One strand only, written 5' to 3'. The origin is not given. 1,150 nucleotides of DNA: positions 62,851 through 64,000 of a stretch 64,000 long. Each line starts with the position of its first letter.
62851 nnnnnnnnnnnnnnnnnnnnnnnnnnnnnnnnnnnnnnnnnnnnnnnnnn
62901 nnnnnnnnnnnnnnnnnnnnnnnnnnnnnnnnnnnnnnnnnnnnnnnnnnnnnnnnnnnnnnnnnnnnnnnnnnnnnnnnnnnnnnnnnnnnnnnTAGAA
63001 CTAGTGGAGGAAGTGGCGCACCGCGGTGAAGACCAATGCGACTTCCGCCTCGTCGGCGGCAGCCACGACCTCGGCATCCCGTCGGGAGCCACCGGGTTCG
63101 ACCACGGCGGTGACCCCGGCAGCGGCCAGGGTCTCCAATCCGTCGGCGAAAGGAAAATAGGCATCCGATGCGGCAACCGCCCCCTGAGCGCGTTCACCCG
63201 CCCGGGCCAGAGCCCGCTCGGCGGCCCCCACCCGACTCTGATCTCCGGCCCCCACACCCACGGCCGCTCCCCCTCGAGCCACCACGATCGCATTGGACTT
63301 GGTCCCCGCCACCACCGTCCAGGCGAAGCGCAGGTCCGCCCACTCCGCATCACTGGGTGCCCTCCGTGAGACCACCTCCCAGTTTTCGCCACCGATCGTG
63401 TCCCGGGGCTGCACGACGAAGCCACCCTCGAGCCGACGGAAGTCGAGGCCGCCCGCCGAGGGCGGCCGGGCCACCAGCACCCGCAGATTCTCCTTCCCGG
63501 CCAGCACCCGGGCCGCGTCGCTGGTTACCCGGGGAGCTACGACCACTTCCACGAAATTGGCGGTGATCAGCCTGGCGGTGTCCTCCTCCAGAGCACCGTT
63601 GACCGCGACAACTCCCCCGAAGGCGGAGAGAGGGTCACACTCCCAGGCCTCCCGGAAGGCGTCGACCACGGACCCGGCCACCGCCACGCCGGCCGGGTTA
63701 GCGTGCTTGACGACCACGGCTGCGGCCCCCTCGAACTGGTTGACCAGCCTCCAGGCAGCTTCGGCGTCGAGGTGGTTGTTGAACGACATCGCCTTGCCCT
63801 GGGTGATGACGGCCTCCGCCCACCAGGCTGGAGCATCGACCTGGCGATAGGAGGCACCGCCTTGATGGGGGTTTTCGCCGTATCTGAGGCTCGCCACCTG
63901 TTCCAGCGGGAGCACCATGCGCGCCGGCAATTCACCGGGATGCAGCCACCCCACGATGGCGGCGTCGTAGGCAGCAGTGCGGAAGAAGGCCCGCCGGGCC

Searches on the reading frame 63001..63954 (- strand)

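Call 80: search_protein_families(library=pfam, proteins=[window:63001-63954:-], max_evalue=0.001)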
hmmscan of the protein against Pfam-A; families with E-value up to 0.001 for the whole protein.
window:63001-63954:- (317 aa): 1 family
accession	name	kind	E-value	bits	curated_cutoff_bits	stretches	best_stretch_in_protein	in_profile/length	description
PF01808.24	AICARFT_IMPCHas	-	9.4e-85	285.2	25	1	8-250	64-310/311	AICARFT/IMPCHase bienzyme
